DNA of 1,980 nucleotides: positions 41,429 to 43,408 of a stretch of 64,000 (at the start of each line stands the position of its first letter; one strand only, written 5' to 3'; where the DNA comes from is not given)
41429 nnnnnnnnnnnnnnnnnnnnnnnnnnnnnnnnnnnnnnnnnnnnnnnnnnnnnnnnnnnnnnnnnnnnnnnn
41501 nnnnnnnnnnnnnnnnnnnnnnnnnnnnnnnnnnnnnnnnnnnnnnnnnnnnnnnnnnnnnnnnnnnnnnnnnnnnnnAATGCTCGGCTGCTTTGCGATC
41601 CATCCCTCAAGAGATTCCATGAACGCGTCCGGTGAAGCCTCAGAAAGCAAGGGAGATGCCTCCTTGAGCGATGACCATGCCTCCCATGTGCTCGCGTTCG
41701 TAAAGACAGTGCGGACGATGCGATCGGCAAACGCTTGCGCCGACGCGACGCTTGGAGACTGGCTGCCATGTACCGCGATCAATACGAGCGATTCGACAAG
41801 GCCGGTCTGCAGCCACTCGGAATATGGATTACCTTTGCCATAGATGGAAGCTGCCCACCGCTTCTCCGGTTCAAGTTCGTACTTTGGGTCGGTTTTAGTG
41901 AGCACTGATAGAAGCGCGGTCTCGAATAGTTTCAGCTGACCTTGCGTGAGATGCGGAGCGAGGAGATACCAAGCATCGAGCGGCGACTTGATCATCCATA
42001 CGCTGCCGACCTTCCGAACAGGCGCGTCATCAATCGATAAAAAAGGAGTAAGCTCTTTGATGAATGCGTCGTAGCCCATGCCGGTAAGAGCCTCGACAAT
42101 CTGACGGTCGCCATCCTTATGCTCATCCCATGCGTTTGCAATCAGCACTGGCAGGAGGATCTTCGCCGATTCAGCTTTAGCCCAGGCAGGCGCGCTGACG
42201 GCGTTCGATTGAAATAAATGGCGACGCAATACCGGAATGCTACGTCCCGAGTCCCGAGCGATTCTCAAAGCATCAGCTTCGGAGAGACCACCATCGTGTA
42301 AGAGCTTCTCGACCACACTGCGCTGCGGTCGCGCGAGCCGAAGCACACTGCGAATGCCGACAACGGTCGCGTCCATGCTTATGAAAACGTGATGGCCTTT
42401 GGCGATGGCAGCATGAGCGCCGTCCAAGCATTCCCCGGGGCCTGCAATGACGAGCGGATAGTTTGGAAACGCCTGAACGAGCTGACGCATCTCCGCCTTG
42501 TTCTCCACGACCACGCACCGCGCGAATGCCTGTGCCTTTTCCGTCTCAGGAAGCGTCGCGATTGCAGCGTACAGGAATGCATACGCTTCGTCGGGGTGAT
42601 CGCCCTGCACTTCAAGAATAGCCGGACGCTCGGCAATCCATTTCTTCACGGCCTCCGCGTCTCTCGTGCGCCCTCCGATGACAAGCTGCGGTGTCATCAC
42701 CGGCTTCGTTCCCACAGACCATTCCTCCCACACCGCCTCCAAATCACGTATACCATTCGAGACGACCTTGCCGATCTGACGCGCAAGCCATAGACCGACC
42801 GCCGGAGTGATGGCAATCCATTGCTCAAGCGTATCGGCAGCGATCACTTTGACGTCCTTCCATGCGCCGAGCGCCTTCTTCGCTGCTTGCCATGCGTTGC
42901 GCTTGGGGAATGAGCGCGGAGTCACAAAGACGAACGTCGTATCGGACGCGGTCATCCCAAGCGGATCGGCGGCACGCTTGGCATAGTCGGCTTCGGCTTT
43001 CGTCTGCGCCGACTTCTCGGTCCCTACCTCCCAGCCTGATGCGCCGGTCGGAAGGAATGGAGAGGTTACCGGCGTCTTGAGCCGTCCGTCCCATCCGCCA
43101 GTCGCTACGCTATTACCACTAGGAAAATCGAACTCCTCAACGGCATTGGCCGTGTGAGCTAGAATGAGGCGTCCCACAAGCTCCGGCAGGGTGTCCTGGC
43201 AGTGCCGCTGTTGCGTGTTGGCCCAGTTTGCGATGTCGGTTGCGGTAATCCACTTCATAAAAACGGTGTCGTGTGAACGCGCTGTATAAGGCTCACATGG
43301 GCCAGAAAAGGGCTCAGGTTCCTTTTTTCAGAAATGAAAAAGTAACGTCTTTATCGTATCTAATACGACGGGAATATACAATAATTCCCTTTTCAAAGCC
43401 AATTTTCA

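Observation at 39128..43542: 1265-aa orphan ORF on a compositionally distinct single-gene islet between mnmA and the dus gene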

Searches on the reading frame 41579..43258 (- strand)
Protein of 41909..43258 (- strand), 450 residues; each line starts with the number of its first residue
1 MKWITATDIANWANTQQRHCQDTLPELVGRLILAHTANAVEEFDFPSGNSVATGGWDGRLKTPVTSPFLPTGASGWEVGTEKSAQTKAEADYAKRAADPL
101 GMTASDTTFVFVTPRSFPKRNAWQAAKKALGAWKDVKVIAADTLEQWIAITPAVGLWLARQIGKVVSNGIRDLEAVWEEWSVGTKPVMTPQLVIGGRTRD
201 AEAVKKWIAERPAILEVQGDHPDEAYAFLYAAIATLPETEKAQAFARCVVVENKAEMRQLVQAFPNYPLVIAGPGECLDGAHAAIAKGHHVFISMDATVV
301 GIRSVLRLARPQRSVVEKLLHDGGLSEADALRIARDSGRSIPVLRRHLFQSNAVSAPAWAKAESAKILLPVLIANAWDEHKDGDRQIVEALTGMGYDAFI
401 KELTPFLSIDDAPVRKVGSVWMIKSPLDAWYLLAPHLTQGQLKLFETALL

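Call 46: predict_structure(alignment_id=A2)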
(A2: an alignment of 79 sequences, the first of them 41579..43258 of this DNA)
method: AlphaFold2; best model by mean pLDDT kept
length: 560 residues; sequences in the alignment: 79
mean_pLDDT: 92.2   pTM: 0.88
mean pLDDT of the five models: 92.2, 91.2, 90.6, 90.3, 89.9
residues with pLDDT >= 90: 466; 70-90: 83; 50-70: 11; < 50: 0
segments of 3 or more residues with pLDDT < 50: none
pLDDT, mean of each block of 10 residues (from residue 1): 91 92 93 85 80 76 88 92 93 93 93 94 96 95 95 95 81 94 95 97 96 94 96 95 95 94 93 94 96 87 87 97 96 93 93 86 94 96 96 96 92 93 94 91 94 94 92 91 94 88 80 94 92 92 95 92
secondary structure, 60 per line:
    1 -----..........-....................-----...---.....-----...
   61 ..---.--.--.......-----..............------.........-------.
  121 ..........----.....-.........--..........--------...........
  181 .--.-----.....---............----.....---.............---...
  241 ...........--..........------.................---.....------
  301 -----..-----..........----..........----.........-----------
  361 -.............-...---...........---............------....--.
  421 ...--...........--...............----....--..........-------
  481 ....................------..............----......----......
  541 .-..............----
elements in order: H6-15 H17-36 E42-44 H48-52 E58-62 E72-78 H84-97 E107-112 H120-130 E135-139 H141-149 H152-161 E170-172 H173-181 H190-194 H198-209 E214-218 H222-234 H238-247 E248-251 H254-263 E270-274 H275-286 E290-294 H313-322 H327-336 H341-348 H362-374 E376-378 H382-392 H396-407 E414-417 E420-423 H426-436 H439-453 H458-461 H464-473 H481-500 H507-520 H525-530 H535-541 H543-556

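Call 51: search_protein_representatives(protein=window:41909-43258:-)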
Query: 450 residues. Proteins with E-value up to 0.001 (for the whole library): 3749; up to 1e-10: 2911; up to 1e-30: 1723. The best 150 are listed.
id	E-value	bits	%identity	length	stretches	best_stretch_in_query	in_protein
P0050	6.6e-191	651.3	64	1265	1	1-448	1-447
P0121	5.0e-153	526.5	53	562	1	1-447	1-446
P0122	6.0e-141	486.7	50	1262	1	1-449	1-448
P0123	9.6e-137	472.8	48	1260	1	1-445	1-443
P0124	2.0e-131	455.3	48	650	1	1-447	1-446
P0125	6.2e-131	453.7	51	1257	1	1-445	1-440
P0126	1.5e-127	442.5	44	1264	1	1-440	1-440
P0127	7.3e-111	387.5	56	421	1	137-447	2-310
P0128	6.8e-102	358.0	42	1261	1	2-449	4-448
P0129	1.0e-101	357.3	40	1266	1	1-448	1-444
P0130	2.3e-99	349.6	42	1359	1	2-446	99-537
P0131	5.1e-98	345.2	39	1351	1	1-447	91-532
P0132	5.6e-93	328.6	41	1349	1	2-446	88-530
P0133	9.8e-93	327.8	39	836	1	1-446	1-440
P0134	3.1e-92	326.1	35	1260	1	1-448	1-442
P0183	3.6e-81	289.7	37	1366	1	1-437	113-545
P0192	4.2e-80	286.1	36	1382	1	5-448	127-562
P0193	4.6e-80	286.0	34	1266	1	1-446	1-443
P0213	3.5e-78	279.8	39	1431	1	2-446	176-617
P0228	2.9e-77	276.8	34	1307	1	1-449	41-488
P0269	3.3e-74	266.7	37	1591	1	4-449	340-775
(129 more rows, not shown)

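Call 54: search_protein_families(library=pfam, proteins=[P0130, P0131, P0213, P0269, P0192, P0183, P0228], max_evalue=0.01)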
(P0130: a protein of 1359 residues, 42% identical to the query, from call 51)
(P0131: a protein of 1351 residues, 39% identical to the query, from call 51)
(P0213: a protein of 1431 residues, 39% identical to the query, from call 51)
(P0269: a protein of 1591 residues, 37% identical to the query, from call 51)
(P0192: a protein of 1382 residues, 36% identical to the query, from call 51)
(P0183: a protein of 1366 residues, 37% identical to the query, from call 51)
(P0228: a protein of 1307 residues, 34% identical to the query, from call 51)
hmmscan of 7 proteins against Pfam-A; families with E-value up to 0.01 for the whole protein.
P0130 (1359 aa): 2 families
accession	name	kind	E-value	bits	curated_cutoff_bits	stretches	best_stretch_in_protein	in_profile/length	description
PF01381.28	HTH_3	-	1.5e-08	35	23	1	17-64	1-48/55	Helix-turn-helix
PF13560.12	HTH_31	-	0.00024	21.8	27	1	17-66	6-56/64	Helix-turn-helix domain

P0131 (1351 aa): 4 families
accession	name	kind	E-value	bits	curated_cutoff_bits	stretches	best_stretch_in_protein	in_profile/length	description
PF01381.28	HTH_3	-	2.1e-10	40.9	23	1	13-62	1-50/55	Helix-turn-helix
PF13560.12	HTH_31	-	1.4e-07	32.1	27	1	11-63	4-57/64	Helix-turn-helix domain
PF12844.13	HTH_19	-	0.00017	21.9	30.2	1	13-65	4-53/64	Helix-turn-helix domain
PF13413.12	HTH_25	-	0.004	17.4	24.6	0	12-45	1-34/62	Helix-turn-helix domain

P0213 (1431 aa): 2 families
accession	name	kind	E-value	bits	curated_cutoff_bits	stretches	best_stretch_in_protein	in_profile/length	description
PF01381.28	HTH_3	-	2.5e-06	27.8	23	1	106-145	9-48/55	Helix-turn-helix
PF13560.12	HTH_31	-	0.00022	21.9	27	1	97-150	5-56/64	Helix-turn-helix domain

P0269 (1591 aa): 2 families
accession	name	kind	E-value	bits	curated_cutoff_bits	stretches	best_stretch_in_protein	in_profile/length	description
PF12840.13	HTH_20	-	0.001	19.4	27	1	152-199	5-50/51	Helix-turn-helix domain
PF13463.12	HTH_27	-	0.0015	19.2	22.2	1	156-202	7-53/68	Winged helix DNA-binding domain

P0192 (1382 aa): 6 families
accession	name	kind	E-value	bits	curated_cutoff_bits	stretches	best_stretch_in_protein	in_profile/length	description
PF01381.28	HTH_3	-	6.6e-11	42.5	23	1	63-115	3-54/55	Helix-turn-helix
PF13560.12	HTH_31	-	2.4e-05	25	27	1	57-118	2-63/64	Helix-turn-helix domain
PF13443.12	HTH_26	-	0.00015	22.4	22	1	66-118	7-59/63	Cro/C1-type HTH DNA-binding domain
PF13413.12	HTH_25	-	0.00043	20.5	24.6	1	61-96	2-37/62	Helix-turn-helix domain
PF12844.13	HTH_19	-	0.00098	19.4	30.2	1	63-112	6-54/64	Helix-turn-helix domain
PF13744.12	HTH_37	-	0.0039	17.4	27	1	63-113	25-75/80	Helix-turn-helix domain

P0183 (1366 aa): 2 families
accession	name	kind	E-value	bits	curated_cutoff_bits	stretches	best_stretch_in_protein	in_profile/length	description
PF13560.12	HTH_31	-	5.5e-06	27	27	1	5-60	2-56/64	Helix-turn-helix domain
PF01381.28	HTH_3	-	0.0049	17.3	23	0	10-60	2-50/55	Helix-turn-helix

P0228 (1307 aa): 0 families

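Call 75: search_protein_families(library=padloc, proteins=[P0134, P0193], max_evalue=1)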
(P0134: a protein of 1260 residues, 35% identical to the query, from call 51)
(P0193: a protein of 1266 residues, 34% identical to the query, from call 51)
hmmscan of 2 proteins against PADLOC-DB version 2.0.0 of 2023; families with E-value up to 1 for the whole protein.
P0134 (1260 aa): 0 families

P0193 (1266 aa): 0 families
